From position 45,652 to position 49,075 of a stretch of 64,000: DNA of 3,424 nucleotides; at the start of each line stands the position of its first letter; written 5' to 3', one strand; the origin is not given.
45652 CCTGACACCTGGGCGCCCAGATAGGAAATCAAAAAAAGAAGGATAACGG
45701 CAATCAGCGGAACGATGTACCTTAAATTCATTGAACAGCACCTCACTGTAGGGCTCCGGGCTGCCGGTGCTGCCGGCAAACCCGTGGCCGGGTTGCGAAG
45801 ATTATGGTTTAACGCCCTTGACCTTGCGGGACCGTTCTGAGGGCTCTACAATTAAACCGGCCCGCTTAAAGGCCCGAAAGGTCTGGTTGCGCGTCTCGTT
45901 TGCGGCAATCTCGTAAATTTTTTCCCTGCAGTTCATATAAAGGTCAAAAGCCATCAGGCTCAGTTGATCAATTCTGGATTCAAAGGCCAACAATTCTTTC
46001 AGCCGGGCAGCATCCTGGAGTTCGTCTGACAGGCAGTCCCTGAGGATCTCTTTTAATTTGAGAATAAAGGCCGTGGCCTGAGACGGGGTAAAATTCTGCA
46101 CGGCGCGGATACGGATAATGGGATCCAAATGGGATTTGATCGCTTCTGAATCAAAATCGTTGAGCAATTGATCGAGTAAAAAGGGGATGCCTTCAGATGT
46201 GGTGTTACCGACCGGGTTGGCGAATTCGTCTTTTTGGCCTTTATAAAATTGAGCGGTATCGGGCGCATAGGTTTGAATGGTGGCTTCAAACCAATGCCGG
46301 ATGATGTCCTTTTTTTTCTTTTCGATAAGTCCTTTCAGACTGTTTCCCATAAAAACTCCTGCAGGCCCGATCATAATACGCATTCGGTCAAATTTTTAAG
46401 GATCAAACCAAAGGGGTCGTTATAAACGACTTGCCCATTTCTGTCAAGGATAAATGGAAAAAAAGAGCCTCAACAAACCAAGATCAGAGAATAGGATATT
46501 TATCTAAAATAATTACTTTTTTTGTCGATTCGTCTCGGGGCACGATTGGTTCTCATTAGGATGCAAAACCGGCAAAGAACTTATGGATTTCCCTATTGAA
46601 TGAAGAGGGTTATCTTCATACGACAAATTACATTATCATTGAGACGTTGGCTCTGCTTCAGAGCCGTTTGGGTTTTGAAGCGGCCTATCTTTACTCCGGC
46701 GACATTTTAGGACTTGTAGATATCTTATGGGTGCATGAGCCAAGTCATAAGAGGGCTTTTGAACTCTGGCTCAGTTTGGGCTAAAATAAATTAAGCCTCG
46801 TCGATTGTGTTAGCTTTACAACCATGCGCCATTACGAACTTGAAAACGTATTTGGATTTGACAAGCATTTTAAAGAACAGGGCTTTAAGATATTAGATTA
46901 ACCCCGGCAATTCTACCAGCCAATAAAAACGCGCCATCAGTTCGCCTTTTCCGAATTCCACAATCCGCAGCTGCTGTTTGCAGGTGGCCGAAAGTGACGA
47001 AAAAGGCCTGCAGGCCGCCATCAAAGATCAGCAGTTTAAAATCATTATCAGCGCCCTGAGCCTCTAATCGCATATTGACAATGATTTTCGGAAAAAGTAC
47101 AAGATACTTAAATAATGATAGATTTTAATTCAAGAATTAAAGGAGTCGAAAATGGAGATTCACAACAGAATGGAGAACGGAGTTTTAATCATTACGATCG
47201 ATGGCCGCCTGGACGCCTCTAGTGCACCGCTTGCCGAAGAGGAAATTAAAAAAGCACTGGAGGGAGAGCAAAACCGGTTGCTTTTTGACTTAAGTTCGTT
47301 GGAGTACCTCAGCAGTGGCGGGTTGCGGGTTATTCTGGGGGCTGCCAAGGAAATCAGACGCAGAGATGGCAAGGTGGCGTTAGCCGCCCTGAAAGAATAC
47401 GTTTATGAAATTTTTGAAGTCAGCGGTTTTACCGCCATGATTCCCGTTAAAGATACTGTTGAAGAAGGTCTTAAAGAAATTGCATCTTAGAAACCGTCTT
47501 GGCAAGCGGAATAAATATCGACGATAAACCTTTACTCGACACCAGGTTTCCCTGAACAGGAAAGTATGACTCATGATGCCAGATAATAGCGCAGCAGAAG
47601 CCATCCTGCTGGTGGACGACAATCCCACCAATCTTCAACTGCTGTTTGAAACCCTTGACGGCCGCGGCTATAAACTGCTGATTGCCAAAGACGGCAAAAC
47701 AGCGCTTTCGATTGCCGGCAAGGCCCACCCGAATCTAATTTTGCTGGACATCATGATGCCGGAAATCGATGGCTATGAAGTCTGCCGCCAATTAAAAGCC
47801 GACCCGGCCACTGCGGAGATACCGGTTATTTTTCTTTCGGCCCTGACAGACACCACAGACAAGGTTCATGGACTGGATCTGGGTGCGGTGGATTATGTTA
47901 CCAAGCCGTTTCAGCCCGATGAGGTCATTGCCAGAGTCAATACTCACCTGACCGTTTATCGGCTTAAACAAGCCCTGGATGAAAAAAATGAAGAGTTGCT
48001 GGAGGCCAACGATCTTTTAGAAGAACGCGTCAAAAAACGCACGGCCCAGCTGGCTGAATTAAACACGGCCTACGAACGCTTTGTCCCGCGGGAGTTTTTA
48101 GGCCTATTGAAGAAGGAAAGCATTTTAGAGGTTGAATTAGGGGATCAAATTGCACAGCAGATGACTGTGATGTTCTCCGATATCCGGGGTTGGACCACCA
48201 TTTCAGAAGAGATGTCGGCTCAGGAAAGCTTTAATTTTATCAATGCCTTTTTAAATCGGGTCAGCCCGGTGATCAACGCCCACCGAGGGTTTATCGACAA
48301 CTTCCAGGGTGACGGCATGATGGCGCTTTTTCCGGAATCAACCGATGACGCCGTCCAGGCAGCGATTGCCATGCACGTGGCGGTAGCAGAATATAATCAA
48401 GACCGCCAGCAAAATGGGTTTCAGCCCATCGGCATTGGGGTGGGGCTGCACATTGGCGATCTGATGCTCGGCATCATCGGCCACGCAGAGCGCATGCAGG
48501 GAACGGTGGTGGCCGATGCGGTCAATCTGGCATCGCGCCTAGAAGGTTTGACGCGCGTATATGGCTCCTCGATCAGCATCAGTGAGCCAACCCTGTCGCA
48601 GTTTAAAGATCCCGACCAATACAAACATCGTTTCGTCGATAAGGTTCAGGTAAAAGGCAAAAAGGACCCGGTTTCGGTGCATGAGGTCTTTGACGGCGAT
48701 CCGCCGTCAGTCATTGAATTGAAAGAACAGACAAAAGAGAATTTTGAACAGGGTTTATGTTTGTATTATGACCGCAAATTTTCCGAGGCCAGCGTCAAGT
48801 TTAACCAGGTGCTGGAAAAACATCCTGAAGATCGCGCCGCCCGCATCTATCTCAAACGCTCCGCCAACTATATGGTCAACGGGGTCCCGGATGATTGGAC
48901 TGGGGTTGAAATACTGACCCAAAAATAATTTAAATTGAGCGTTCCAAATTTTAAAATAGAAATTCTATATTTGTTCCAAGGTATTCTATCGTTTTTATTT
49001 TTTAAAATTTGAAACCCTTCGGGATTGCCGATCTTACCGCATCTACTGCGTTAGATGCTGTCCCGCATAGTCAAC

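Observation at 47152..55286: Mirror-image duplicated STAS+REC modules with different outputs (cyclase versus PP2C) flanking one giant hybrid kinase with an Hpt domain; no STAS kinase is present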

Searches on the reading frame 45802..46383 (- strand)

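Call 14: search_protein_families(library=pfam, proteins=[window:45802-46383:-], max_evalue=0.001)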
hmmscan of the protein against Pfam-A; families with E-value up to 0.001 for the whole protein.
window:45802-46383:- (193 aa): 1 family
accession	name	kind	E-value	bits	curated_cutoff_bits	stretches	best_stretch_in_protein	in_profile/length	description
PF14361.12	RsbRD_N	-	2.5e-18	67.1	24.3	1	17-118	2-103/104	RsbT co-antagonist protein rsbRD N-terminal domain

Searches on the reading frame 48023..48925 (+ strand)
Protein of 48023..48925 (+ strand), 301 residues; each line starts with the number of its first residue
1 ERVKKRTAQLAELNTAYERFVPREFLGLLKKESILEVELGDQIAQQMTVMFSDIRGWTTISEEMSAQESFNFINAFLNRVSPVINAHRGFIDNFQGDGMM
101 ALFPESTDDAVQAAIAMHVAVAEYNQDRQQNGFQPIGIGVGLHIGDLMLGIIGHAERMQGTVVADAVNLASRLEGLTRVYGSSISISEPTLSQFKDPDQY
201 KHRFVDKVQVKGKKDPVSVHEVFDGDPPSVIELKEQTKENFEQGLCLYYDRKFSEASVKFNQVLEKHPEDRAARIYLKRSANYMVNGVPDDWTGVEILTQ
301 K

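Call 26: search_solved_structures(query=window:48023-48925:+, show_alignments=5, max_evalue=1e-10)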
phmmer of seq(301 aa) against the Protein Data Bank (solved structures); distinct sequences matched with E-value up to 1e-10: 15.
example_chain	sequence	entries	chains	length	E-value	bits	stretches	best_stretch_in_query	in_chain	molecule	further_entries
2w01_A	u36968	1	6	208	7.3e-27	97.8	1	45-227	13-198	ADENYLATE CYCLASE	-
6fht_A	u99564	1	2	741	4.9e-26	95.1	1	44-229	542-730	Bacteriophytochrome,Adenylate cyclase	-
3r5g_A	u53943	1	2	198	4.8e-23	85.3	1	45-225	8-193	CyaB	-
5mbh_A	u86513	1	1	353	3.3e-18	69.4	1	9-225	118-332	Beta subunit of photoactivated adenylyl cyclase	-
5mbk_A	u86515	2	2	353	1.6e-17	67.2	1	10-225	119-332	Beta subunit of photoactivated adenylyl cyclase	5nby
5m27_A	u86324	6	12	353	1.6e-17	67.2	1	10-225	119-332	Beta subunit of photoactivated adenylyl cyclase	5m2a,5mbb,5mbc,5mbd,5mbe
5mbj_A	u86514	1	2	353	1.8e-17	67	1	11-225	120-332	Beta subunit of photoactivated adenylyl cyclase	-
5mbg_A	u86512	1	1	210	1.1e-16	64.4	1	47-226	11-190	Beta subunit of photoactivated adenylyl cyclase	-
1wc1_A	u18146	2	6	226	2e-16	63.6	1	46-217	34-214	ADENYLATE CYCLASE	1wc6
1wc0_A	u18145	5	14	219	2.4e-16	63.3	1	46-217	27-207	ADENYLATE CYCLASE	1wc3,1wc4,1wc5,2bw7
5x4t_A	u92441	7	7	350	1.2e-15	61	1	45-222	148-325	Photoactivated adenylyl cyclase | Family 3 adenylate cyclase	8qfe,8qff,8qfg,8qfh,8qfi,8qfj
9f1z_A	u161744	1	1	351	1.2e-15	61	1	45-222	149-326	Family 3 adenylate cyclase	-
5x4u_A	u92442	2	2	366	1.3e-15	60.9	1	45-222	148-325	Photoactivated adenylyl cyclase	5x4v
4yus_A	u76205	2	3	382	1.5e-15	60.7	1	45-222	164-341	Family 3 adenylate cyclase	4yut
9f1w_A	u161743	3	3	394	1.6e-15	60.6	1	45-222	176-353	Family 3 adenylate cyclase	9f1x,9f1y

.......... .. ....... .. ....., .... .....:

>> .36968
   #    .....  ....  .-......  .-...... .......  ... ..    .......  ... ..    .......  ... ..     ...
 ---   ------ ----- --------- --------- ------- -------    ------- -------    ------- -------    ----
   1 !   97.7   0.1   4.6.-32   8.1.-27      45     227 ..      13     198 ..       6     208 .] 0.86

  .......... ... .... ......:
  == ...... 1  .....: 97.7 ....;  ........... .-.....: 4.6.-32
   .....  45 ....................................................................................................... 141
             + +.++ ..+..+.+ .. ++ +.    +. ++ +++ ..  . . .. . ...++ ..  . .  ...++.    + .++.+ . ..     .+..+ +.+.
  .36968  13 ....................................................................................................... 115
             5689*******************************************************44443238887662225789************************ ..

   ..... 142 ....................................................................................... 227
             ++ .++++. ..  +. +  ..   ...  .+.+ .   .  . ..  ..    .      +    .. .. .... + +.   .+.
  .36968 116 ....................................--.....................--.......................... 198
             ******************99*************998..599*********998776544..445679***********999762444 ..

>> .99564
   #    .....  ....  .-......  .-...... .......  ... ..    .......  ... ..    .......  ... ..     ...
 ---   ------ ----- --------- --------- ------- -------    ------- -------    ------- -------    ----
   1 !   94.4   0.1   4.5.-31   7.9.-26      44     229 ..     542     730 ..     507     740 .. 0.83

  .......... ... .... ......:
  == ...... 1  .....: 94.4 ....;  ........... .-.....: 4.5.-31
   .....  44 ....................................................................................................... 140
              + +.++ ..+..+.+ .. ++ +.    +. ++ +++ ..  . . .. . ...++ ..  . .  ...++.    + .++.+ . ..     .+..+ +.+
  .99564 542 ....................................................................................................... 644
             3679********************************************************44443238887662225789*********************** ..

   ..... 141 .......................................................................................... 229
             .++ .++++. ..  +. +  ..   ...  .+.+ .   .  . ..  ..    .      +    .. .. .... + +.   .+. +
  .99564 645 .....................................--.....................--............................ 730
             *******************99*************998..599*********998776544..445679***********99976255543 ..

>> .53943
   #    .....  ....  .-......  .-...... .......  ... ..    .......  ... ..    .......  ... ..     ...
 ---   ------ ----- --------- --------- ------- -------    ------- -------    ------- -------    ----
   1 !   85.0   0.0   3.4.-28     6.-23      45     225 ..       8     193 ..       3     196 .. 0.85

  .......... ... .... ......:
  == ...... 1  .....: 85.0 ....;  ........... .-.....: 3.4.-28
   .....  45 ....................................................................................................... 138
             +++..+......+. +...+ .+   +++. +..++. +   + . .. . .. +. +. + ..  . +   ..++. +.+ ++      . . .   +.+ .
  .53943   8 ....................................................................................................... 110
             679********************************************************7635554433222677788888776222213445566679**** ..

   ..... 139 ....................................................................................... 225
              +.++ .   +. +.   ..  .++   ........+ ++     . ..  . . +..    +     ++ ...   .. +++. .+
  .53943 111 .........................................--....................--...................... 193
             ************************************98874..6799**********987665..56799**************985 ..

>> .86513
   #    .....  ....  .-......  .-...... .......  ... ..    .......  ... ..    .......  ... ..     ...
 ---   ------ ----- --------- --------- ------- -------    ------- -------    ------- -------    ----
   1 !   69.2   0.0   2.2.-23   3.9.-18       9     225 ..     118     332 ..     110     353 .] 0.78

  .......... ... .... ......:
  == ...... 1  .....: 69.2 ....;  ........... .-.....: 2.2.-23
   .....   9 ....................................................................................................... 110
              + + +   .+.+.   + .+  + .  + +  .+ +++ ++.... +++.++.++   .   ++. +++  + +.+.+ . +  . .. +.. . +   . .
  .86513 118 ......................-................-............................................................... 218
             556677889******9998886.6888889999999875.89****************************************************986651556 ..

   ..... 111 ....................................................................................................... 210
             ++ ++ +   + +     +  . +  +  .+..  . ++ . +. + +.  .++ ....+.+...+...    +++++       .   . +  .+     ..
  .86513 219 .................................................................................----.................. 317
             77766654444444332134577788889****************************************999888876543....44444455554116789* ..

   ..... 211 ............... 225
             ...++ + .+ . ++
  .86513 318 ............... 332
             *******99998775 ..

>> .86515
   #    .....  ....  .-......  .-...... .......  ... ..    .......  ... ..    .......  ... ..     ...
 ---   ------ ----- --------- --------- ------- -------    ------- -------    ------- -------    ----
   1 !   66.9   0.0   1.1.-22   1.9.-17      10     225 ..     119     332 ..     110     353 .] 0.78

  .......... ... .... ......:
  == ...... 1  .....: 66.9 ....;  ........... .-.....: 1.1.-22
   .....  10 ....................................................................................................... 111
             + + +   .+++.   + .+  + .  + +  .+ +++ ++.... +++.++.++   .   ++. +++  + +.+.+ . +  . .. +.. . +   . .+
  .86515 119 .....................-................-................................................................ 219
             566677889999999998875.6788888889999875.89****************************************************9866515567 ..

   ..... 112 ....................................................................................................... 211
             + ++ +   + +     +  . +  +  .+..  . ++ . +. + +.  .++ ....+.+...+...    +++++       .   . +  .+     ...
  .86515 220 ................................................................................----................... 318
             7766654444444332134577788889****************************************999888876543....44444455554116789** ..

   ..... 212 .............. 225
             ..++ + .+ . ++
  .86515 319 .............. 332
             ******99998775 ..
